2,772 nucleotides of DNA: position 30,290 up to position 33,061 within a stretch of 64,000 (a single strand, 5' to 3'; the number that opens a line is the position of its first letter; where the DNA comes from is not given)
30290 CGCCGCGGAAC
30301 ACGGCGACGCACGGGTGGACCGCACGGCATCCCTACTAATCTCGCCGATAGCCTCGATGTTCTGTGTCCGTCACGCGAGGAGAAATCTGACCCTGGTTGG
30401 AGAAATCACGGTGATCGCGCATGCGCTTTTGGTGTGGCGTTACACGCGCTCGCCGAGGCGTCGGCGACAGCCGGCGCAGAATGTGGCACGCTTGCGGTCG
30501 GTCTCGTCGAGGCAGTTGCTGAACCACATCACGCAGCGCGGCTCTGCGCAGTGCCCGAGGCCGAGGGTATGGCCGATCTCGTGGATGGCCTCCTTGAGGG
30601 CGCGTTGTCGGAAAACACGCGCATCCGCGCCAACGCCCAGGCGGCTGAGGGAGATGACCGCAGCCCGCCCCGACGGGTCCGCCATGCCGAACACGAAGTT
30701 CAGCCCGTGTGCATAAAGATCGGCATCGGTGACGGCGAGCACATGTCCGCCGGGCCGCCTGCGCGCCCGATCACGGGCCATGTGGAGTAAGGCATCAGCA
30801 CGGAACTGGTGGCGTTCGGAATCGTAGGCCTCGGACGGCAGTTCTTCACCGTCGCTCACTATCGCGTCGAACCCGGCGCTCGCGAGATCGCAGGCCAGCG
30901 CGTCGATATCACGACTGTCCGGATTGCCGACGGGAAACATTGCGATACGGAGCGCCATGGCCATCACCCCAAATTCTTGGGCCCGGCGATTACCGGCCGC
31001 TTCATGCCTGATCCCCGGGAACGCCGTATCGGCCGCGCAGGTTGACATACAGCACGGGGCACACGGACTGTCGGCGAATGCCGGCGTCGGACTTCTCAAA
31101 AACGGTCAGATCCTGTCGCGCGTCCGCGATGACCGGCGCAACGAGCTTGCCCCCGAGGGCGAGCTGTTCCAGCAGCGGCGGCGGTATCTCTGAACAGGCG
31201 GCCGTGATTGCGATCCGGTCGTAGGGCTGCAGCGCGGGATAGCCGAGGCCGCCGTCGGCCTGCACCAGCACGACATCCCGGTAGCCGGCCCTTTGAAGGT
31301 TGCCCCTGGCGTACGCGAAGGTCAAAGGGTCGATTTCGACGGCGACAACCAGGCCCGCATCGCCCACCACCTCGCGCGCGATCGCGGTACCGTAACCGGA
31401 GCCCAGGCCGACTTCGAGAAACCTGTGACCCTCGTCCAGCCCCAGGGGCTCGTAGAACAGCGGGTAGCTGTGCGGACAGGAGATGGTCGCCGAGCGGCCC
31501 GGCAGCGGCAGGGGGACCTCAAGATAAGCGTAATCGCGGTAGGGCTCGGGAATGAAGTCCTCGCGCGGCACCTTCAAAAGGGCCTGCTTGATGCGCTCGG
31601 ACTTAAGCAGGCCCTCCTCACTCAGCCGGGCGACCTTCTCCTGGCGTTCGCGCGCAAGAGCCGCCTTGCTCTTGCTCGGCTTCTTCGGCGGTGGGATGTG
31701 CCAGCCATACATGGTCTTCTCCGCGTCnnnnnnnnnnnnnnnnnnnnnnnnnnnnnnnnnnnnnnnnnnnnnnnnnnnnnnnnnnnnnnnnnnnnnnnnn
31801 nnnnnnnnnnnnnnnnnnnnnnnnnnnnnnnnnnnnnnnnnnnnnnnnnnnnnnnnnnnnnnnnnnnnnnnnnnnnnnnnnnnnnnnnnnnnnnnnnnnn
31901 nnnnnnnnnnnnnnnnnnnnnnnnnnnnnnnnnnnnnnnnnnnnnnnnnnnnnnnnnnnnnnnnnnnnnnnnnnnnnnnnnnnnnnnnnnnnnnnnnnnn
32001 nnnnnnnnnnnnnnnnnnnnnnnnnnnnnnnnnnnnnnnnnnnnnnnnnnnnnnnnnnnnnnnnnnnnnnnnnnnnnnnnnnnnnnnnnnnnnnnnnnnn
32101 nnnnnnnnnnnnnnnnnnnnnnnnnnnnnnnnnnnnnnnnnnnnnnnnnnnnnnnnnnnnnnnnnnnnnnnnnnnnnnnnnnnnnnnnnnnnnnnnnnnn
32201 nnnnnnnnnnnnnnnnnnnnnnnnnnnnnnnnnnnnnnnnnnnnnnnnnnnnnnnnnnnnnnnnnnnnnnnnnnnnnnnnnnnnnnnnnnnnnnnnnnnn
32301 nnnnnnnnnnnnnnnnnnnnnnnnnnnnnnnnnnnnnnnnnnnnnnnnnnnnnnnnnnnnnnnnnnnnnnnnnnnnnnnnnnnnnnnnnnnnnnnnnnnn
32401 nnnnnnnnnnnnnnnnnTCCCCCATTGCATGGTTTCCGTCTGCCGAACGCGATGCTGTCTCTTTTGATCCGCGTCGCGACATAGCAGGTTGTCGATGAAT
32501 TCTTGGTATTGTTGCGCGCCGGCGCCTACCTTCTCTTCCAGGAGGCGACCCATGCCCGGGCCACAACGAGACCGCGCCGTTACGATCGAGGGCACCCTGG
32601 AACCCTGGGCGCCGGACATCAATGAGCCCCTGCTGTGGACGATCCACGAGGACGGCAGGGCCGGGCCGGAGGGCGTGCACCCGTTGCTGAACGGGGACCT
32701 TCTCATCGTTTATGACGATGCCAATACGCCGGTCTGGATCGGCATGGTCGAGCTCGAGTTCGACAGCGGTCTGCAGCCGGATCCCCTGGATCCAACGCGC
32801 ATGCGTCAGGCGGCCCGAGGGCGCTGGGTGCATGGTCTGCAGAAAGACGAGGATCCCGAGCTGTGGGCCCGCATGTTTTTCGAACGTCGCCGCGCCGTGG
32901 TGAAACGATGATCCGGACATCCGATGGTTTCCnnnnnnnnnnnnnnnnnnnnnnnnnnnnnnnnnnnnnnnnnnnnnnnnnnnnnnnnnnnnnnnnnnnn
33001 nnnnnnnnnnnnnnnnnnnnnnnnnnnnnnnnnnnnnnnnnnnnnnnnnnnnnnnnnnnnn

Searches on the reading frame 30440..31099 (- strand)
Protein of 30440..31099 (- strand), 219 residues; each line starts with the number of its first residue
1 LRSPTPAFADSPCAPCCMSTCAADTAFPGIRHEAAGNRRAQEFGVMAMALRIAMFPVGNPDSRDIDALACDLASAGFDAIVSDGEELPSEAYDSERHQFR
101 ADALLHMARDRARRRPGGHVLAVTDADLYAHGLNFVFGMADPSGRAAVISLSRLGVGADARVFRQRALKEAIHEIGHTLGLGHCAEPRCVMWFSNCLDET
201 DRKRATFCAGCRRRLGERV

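Call 22: search_protein_families(library=pfam, proteins=[window:30440-31099:-])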
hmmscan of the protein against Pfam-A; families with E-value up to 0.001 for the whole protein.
window:30440-31099:- (219 aa): 2 families
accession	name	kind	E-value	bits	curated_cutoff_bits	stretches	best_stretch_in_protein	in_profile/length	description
PF07998.17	Peptidase_M54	-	4.6e-26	92.5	24.4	1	110-215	87-192/194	Peptidase family M54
PF00413.30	Peptidase_M10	-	0.00013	22.4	24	1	171-192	112-133/159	Matrixin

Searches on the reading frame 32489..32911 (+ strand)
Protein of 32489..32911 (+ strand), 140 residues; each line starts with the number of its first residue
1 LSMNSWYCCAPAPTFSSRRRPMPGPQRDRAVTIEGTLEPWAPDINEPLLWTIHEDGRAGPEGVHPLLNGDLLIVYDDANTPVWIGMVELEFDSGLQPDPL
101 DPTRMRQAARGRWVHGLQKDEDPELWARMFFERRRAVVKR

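Call 22: search_protein_families(library=pfam, proteins=[window:32489-32911:+])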
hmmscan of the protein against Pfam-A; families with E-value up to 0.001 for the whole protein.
window:32489-32911:+ (140 aa): 0 families

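Call 72: search_protein_families(library=ncbifam, proteins=[window:32489-32911:+], max_evalue=0.001)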
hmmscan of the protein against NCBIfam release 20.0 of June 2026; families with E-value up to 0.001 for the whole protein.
window:32489-32911:+ (140 aa): 0 families
